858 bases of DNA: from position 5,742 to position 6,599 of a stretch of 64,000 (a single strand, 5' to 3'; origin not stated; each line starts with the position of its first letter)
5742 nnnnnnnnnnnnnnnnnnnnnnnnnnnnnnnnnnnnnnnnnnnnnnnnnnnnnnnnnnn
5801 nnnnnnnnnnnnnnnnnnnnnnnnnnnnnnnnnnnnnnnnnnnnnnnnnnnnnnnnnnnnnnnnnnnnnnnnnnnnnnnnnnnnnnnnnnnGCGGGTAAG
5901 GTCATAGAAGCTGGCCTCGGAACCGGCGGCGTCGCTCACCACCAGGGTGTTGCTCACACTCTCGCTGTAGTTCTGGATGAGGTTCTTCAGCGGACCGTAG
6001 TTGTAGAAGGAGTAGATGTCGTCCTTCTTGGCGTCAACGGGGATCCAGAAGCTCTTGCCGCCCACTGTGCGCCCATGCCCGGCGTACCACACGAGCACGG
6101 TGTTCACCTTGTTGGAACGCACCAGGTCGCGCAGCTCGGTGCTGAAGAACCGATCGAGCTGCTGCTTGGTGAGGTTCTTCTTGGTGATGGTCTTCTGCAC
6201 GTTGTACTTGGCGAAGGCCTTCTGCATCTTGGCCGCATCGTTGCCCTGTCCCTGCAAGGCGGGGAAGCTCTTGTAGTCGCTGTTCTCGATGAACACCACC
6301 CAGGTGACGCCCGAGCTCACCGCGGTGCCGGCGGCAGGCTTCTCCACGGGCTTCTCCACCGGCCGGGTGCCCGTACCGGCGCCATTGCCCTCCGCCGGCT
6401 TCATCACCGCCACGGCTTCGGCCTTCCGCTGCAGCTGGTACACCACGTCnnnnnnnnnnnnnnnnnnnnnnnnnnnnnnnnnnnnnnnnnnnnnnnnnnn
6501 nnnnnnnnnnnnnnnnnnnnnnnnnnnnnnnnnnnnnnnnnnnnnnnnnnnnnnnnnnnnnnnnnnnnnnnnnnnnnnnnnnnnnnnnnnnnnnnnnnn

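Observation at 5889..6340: Caspase-like domain with catalytic Cys replaced by Ala and no p10-like region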

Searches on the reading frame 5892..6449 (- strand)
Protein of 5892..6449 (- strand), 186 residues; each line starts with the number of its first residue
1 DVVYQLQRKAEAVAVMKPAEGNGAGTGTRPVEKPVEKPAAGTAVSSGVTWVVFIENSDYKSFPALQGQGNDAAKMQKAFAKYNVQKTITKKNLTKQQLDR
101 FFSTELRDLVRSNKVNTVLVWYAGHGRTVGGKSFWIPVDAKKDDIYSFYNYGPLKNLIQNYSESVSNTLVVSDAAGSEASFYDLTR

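Call 5: search_protein_families(library=pfam, proteins=[window:5892-6449:-], max_evalue=1)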
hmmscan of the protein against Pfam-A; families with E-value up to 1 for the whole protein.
window:5892-6449:- (186 aa): 1 family
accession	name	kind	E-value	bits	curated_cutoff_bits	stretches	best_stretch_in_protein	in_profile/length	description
PF00656.27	Peptidase_C14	-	6.3e-11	42.8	21.4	1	50-174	3-126/233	Caspase domain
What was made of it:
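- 5925..6311 (-): p20-like half of a caspase domain (β1-β4). His codon at 6075-6077; Ala at the Cys position, codon 5925-5927. Pfam PF00656 profile positions 3-126/233 (call 5).
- Checked: Pfam Peptidase_C14 (PF00656) scores E=7e-10 on the whole protein and 6e-11 (42.8 bits, cut-off 21.4) on the last 186 aa, covering profile positions 3-126 of 233 only (call 5).
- Pfam C14 covers profile positions 3-126/233 only (call 5).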

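Call 6: search_protein_families(library=ncbifam, proteins=[window:5892-6449:-], max_evalue=1)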
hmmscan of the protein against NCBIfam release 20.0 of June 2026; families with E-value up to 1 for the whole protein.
window:5892-6449:- (186 aa): 1 family
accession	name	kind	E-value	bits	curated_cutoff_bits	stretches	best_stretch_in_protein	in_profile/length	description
NF047832.1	caspase_w_EACC1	subfamily_domain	5.5e-07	29.3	140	1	51-132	3-87/211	caspase, EACC1-associated type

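Call 7: search_solved_structures(query=window:5892-6449:-, max_evalue=10, show_alignments=4)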
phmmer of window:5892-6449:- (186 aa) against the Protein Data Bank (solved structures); distinct sequences matched with E-value up to 10: 11.
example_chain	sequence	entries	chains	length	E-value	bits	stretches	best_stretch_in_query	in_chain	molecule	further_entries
3v4o_A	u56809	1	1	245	0.022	17.9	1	52-149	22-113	Mucosa-associated lymphoid tissue lymphoma translocation protein 1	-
6f7i_A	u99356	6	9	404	0.055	16.6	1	52-142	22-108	Mucosa-associated lymphoid tissue lymphoma translocation protein 1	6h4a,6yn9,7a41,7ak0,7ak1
38go_A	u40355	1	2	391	0.059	16.5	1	53-142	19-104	Mucosa-associated lymphoid tissue lymphoma translocation protein 1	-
3v55_A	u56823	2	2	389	0.06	16.5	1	53-142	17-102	Mucosa-associated lymphoid tissue lymphoma translocation protein 1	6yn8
8v4x_A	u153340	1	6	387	0.061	16.4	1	53-142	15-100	Mucosa-associated lymphoid tissue lymphoma translocation protein 1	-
9mkc_A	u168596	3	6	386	0.061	16.4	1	53-142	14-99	Mucosa-associated lymphoid tissue lymphoma translocation protein 1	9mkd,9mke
7pav_A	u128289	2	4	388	0.064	16.4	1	53-142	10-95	Mucosa-associated lymphoid tissue lymphoma translocation protein 1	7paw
4i1p_A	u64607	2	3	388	0.064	16.4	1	53-142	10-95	Mucosa-associated lymphoid tissue lymphoma translocation protein 1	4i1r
3uo8_B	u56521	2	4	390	0.065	16.3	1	53-142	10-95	Mucosa-associated lymphoid tissue lymphoma translocation protein 1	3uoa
3v4l_A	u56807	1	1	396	0.3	14.2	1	113-142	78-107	Mucosa-associated lymphoid tissue lymphoma translocation protein 1 homolog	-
3oq9_A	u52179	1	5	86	0.68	13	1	85-128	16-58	Tumor necrosis factor receptor superfamily member 6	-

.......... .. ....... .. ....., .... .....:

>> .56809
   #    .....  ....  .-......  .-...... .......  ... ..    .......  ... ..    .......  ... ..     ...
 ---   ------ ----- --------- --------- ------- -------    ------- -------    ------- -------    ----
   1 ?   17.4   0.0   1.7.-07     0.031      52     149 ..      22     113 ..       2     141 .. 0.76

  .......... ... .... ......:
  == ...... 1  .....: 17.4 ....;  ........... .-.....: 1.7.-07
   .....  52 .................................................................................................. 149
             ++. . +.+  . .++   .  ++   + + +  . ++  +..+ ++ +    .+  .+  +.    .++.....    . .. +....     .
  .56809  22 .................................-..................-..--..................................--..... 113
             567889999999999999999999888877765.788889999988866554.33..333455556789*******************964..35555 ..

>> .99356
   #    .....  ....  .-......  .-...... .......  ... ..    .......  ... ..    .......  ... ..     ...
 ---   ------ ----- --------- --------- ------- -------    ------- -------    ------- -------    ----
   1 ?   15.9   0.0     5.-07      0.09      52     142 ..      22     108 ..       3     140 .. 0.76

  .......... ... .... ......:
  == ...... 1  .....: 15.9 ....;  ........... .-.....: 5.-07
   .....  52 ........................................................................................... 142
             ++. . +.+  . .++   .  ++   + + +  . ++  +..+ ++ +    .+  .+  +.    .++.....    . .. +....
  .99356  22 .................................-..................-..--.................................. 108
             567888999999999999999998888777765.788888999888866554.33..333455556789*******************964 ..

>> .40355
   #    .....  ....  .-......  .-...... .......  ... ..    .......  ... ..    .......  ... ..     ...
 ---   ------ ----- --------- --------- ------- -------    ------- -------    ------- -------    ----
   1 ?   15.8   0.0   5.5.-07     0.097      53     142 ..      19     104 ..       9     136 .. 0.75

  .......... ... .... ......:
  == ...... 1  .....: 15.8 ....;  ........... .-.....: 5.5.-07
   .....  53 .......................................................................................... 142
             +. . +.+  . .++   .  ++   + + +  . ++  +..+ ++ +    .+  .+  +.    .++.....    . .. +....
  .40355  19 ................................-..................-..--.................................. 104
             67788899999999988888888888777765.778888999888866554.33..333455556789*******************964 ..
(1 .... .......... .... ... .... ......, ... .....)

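Call 17: search_protein_representatives(protein=window:5892-6449:-)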
Query: 186 residues. Proteins with E-value up to 0.001 (for the whole library): 984; up to 1e-10: 111; up to 1e-30: 66. The best 150 are listed.
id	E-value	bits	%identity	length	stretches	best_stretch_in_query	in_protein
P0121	5.3e-67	241.4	62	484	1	4-186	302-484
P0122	4.0e-65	235.2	67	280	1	31-186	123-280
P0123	1.6e-61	223.5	63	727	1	34-186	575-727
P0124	2.0e-57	210.1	67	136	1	51-186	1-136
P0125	2.8e-46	173.9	53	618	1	38-186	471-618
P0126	1.4e-42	161.9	51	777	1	46-184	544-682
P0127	2.1e-41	158.0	50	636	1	46-184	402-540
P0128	2.4e-41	157.8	51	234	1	47-184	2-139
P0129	7.7e-41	156.2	46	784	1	31-186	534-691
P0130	1.6e-40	155.1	50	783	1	46-184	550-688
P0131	1.8e-40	155.0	49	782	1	46-183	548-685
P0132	1.0e-39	152.5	47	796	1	26-186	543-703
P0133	1.7e-39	151.8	50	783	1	46-184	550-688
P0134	2.5e-39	151.3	49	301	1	20-176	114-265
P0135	1.6e-38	148.7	46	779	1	45-184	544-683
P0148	1.9e-35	138.6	49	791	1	46-182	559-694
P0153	4.6e-35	137.4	49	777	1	46-179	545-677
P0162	1.4e-33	132.5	46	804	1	46-183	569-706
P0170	6.2e-33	130.4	42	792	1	28-182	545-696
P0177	2.7e-32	128.3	44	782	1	46-181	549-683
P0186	8.4e-31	123.5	42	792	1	37-181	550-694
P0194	1.7e-28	116.0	39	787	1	37-176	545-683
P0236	4.3e-10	56.1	25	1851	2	46-181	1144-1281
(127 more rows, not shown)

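Call 22: find_encoding_contigs(protein=P0130, flank=8000, max_places=3)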
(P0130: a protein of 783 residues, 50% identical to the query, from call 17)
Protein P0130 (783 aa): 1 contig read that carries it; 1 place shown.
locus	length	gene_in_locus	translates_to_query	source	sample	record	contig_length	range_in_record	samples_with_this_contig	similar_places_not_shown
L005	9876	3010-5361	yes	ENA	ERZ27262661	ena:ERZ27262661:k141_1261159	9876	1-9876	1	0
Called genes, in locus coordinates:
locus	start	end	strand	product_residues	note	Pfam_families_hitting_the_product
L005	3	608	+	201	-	?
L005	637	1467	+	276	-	PF25025:EF-Ts_N (weak), PF00889:EF_TS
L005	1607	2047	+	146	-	-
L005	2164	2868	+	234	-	PF00696:AA_kinase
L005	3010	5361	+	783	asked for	PF21033:RMD1-3 (weak), PF13414:TPR_11 (weak), PF13432:TPR_16 (weak), PF00515:TPR_1 (weak), PF07719:TPR_2 (weak), PF13424:TPR_12 (weak), PF00515:TPR_1 (weak), PF13424:TPR_12 (weak), +10 more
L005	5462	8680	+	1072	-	PF07494:Reg_prop (faint), PF07495:Y_Y_Y, PF07228:SpoIIE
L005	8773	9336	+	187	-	PF19788:DUF6272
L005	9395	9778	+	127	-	PF09345:SiaC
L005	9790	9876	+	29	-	?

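Call 23: find_encoding_contigs(protein=P0125, flank=8000, max_places=3)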
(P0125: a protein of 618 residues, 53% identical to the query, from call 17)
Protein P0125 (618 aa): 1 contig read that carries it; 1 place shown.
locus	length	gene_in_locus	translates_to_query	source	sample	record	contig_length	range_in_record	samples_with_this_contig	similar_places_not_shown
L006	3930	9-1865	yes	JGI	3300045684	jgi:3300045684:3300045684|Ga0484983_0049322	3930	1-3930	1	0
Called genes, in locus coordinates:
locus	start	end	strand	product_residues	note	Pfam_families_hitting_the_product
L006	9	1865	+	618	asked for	PF13432:TPR_16 (faint), PF14559:TPR_19 (faint), PF07719:TPR_2 (faint), PF13181:TPR_8 (faint), PF13371:TPR_9 (faint), PF00656:Peptidase_C14 (weak)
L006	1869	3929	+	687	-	?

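Call 41: search_protein_families(library=pfam, proteins=[P0130, P0126], max_evalue=0.01)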
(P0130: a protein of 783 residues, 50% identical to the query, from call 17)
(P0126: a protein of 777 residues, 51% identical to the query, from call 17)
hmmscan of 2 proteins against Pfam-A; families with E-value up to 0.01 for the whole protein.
P0130 (783 aa): 22 families
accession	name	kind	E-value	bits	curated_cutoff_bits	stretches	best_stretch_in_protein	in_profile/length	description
PF00515.34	TPR_1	-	7.8e-35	117.7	27.8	4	160-191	2-33/34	Tetratricopeptide repeat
PF07719.23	TPR_2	-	1.2e-30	103.4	27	3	59-90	2-33/34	Tetratricopeptide repeat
PF13432.12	TPR_16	-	9.4e-22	77.6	32.7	3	28-90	1-63/65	Tetratricopeptide repeat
PF13424.12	TPR_12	-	1.6e-20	73.5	30.1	4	161-222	5-74/77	Tetratricopeptide repeat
PF13181.12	TPR_8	-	2.1e-20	71.5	25.7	2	59-89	2-32/34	Tetratricopeptide repeat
PF13414.12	TPR_11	-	4.9e-20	71.4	26.8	3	33-71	3-41/42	TPR repeat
PF13431.12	TPR_17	-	7.6e-18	63.7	24.4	1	47-78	2-33/34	Tetratricopeptide repeat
PF14559.12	TPR_19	-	9e-17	61.6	25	2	170-215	2-47/68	Tetratricopeptide repeat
PF13428.12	TPR_14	-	1.8e-15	56.3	23.5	0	59-99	2-42/44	Tetratricopeptide repeat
PF12895.13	ANAPC3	-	6.1e-13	49.3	27.2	2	73-148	4-78/82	Anaphase-promoting complex, cyclosome, subunit 3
PF13174.12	TPR_6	-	1.1e-12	48.1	26.3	0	160-190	1-31/33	Tetratricopeptide repeat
PF13374.12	TPR_10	-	3.7e-12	46.3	27.5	1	161-185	4-28/42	Tetratricopeptide repeat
PF13176.12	TPR_7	-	1.9e-10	40.4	27.9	0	161-193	1-35/36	Tetratricopeptide repeat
PF13371.12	TPR_9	-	1e-07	32.3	35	0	37-90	8-61/73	Tetratricopeptide repeat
PF25062.1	ARM_TT21_N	-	1.4e-07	31.9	40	2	31-212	34-221/222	Tetratricopeptide repeat protein 21 N-terminal ARM repeat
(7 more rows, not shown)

P0126 (777 aa): 19 families
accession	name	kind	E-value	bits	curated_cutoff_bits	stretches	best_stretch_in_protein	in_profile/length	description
PF07719.23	TPR_2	-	2.2e-27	93.3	27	2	21-54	1-34/34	Tetratricopeptide repeat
PF00515.34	TPR_1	-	3.2e-26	90.5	27.8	3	21-54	1-34/34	Tetratricopeptide repeat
PF13414.12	TPR_11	-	1.9e-24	85.5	26.8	2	28-69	1-42/42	TPR repeat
PF13432.12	TPR_16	-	2e-21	76.5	32.7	2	25-82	1-58/65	Tetratricopeptide repeat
PF13181.12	TPR_8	-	5e-20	70.3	25.7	1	259-290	2-33/34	Tetratricopeptide repeat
PF14559.12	TPR_19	-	7e-19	68.4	25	2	33-80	3-50/68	Tetratricopeptide repeat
PF13428.12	TPR_14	-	8e-17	60.5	23.5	0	25-63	5-43/44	Tetratricopeptide repeat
PF13371.12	TPR_9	-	1.2e-15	57.6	35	1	269-330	6-67/73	Tetratricopeptide repeat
PF13431.12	TPR_17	-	1.3e-15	56.7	24.4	1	44-75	2-33/34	Tetratricopeptide repeat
PF13424.12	TPR_12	-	1.8e-11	44.5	30.1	0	32-81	14-71/77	Tetratricopeptide repeat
PF12895.13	ANAPC3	-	3e-11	43.9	27.2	1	34-112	2-79/82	Anaphase-promoting complex, cyclosome, subunit 3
PF12569.14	NatA_aux_su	-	9.5e-09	35.1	33.3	1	29-112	200-283/515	N-terminal acetyltransferase A, auxiliary subunit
PF25062.1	ARM_TT21_N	-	1.1e-07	32.2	40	1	19-135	98-214/222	Tetratricopeptide repeat protein 21 N-terminal ARM repeat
PF23914.1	TPR_CcmH_CycH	-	2.8e-07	30.9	42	1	217-326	43-155/158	Cytochrome c-type biogenesis protein H TPR domain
PF25064.1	ARM_TT21_5th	-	7.5e-05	23.5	27.8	0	97-187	9-103/117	TT21 fifth ARM repeats domain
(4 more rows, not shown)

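Call 53: find_encoding_contigs(protein=P0170, flank=6000, max_places=2)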
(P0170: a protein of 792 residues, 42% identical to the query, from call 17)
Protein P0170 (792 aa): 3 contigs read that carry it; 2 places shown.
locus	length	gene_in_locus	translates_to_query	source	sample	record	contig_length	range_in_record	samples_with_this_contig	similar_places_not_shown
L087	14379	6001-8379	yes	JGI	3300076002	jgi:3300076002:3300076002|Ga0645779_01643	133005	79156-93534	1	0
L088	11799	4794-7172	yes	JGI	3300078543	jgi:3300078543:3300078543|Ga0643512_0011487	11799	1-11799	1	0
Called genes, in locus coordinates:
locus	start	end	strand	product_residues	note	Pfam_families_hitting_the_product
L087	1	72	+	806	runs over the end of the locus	PF00676:E1_dh, PF02779:Transket_pyr, PF02780:Transketolase_C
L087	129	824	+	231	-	-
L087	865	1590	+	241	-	PF27507:DjlA_TM, PF05099:TerB, PF00226:DnaJ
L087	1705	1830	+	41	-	-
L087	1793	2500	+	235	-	PF01987:AIM24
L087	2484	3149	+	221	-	-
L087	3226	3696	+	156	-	PF00515:TPR_1 (faint), PF07719:TPR_2 (faint), PF13181:TPR_8 (faint), PF13428:TPR_14 (faint), PF13431:TPR_17 (faint), PF23914:TPR_CcmH_CycH (weak), PF12895:ANAPC3 (weak), PF14559:TPR_19 (weak), +2 more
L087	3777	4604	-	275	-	-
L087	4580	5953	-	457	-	-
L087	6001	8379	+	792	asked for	PF12895:ANAPC3 (faint), PF13371:TPR_9 (faint), PF00515:TPR_1 (faint), PF07719:TPR_2 (faint), PF13181:TPR_8 (faint), PF13414:TPR_11 (faint), PF13424:TPR_12 (faint), PF00656:Peptidase_C14, +4 more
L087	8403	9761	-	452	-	PF01225:Mur_ligase, PF08245:Mur_ligase_M, PF02875:Mur_ligase_C (weak)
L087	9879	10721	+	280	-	PF00753:Lactamase_B, PF23023:Anti-Pycsar_Apyc1 (weak)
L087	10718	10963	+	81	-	-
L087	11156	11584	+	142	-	PF23198:PDE8A_N (weak), PF00072:Response_reg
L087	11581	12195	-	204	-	-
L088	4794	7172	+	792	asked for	PF12895:ANAPC3 (faint), PF13371:TPR_9 (faint), PF00515:TPR_1 (faint), PF07719:TPR_2 (faint), PF13181:TPR_8 (faint), PF13414:TPR_11 (faint), PF13424:TPR_12 (faint), PF00656:Peptidase_C14, +4 more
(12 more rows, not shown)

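Call 54: find_encoding_contigs(protein=P0194, flank=6000, max_places=2)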
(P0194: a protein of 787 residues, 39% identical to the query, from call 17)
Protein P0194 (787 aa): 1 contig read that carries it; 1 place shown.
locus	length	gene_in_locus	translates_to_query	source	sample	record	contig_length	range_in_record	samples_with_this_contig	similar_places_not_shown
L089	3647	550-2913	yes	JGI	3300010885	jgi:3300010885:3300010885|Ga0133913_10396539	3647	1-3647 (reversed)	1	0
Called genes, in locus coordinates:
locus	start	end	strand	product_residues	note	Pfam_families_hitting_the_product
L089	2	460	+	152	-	?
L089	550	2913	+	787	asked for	PF13424:TPR_12 (faint), PF21033:RMD1-3 (faint), PF23914:TPR_CcmH_CycH (weak), PF13414:TPR_11 (weak), PF00515:TPR_1 (weak), PF13432:TPR_16 (weak), PF00515:TPR_1, PF07719:TPR_2 (weak), +8 more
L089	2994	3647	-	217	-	?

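Call 55: find_encoding_contigs(protein=P0148, flank=5000, max_places=2)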
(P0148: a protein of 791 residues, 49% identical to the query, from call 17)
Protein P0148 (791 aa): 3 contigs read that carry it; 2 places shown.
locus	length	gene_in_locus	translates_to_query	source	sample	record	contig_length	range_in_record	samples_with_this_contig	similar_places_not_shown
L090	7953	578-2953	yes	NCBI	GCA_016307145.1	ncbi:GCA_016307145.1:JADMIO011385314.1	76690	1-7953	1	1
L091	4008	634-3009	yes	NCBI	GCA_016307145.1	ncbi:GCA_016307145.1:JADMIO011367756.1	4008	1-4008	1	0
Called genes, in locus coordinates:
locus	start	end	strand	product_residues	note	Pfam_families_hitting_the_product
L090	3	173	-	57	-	?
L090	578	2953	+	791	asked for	PF07719:TPR_2 (faint), PF13181:TPR_8 (faint), PF10516:SHNi-TPR (faint), PF13371:TPR_9 (faint), PF13424:TPR_12 (faint), PF13414:TPR_11, PF00515:TPR_1 (weak), PF00656:Peptidase_C14, +3 more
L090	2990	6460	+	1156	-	PF07494:Reg_prop (faint), PF23409:Beta-prop_EML (faint), PF07495:Y_Y_Y, PF00512:HisKA, PF02518:HATPase_c, PF00072:Response_reg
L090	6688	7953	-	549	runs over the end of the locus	PF24981:Beta-prop_ATRN-LZTR1 (faint), PF07646:Kelch_2 (faint), PF24681:Kelch_KLHDC2_KLHL20_DRC7, PF13415:Beta-prop_FBX42 (weak), PF18962:Por_Secre_tail (weak)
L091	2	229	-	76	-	?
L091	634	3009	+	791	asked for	PF07719:TPR_2 (faint), PF13181:TPR_8 (faint), PF10516:SHNi-TPR (faint), PF13371:TPR_9 (faint), PF13424:TPR_12 (faint), PF13414:TPR_11, PF00515:TPR_1 (weak), PF00656:Peptidase_C14, +3 more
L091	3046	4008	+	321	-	?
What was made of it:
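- P0148 is followed by a version with histidine kinase and receiver domains (call 55).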

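Call 56: find_encoding_contigs(protein=P0177, flank=5000, max_places=2)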
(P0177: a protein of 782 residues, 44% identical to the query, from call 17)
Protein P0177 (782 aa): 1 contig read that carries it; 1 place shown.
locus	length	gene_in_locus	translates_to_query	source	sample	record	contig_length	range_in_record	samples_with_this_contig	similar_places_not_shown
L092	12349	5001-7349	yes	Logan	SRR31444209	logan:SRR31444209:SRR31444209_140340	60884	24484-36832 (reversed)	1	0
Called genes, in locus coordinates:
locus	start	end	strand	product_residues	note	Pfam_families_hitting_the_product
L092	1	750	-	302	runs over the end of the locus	PF01370:Epimerase, PF16363:GDP_Man_Dehyd (faint), PF08338:DUF1731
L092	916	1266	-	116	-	PF11287:DUF3088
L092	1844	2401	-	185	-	PF01965:DJ-1_PfpI, PF07685:GATase_3 (weak)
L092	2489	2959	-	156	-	PF02631:RecX_HTH2, PF21981:RecX_HTH3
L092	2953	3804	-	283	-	PF17827:PrmC_N, PF02527:GidB, PF05175:MTS, PF06325:PrmA, PF01170:UPF0020, PF13847:Methyltransf_31, PF08241:Methyltransf_11, PF08242:Methyltransf_12, +8 more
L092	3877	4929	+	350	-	PF00383:dCMP_cyt_deam_1, PF14437:MafB19-deam, PF01872:RibD_C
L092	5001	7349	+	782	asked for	PF00515:TPR_1 (faint), PF07719:TPR_2 (faint), PF13424:TPR_12 (faint), PF13428:TPR_14 (faint), PF13432:TPR_16 (faint), PF23914:TPR_CcmH_CycH (faint), PF13414:TPR_11 (weak), PF00656:Peptidase_C14, +3 more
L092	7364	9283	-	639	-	PF13292:DXP_synthase_N, PF00676:E1_dh (weak), PF02775:TPP_enzyme_C (weak), PF02779:Transket_pyr, PF02780:Transketolase_C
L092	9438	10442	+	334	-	PF00691:OmpA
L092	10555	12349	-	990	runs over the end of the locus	PF08450:SGL (faint), PF07494:Reg_prop (faint), PF07495:Y_Y_Y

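Call 57: find_encoding_contigs(protein=P0186, flank=5000, max_places=2)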
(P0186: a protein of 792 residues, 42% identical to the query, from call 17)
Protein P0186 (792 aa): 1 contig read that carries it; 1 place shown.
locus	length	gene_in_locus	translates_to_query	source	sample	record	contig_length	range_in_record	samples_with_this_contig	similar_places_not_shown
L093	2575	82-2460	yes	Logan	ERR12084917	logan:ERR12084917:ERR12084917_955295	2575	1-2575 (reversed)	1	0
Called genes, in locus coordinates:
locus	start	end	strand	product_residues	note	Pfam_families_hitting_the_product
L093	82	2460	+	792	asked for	PF07719:TPR_2 (faint), PF12895:ANAPC3 (faint), PF13424:TPR_12 (faint), PF25063:ARM_TT21_C (faint), PF00515:TPR_1 (faint), PF14559:TPR_19 (weak), PF23914:TPR_CcmH_CycH (weak), PF00656:Peptidase_C14, +8 more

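Call 72: search_protein_families(library=pfam, proteins=[P0236], max_evalue=0.0001)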
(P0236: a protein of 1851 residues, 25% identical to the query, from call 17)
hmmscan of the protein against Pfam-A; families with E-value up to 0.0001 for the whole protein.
P0236 (1851 aa): 2 families
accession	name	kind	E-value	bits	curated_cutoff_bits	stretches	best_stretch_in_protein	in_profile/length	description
PF00656.27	Peptidase_C14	-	1.8e-27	97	21.4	2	1149-1350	4-212/233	Caspase domain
PF19964.5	EAD11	-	4.8e-11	42.9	26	1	1421-1496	4-80/80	Effector-associated domain 11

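Call 76: find_encoding_contigs(protein=P0153, flank=5000, max_places=2)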
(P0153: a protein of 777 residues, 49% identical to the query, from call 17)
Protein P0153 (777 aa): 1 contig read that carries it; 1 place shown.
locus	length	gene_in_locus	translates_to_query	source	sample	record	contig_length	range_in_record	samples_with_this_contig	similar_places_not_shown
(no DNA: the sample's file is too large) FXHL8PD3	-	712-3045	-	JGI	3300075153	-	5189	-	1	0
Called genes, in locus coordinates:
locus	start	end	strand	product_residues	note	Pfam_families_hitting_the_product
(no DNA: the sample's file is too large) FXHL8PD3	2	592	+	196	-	?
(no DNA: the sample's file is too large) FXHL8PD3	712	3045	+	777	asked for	PF07719:TPR_2 (faint), PF12895:ANAPC3 (faint), PF13428:TPR_14 (faint), PF14559:TPR_19 (faint), PF25060:ARM_TT21_2nd (faint), PF00515:TPR_1 (faint), PF13181:TPR_8 (faint), PF13371:TPR_9 (faint), +3 more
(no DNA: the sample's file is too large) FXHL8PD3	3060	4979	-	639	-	PF13292:DXP_synthase_N, PF00456:Transketolase_N (weak), PF02775:TPP_enzyme_C (weak), PF02779:Transket_pyr, PF02780:Transketolase_C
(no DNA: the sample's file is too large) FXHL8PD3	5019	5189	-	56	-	?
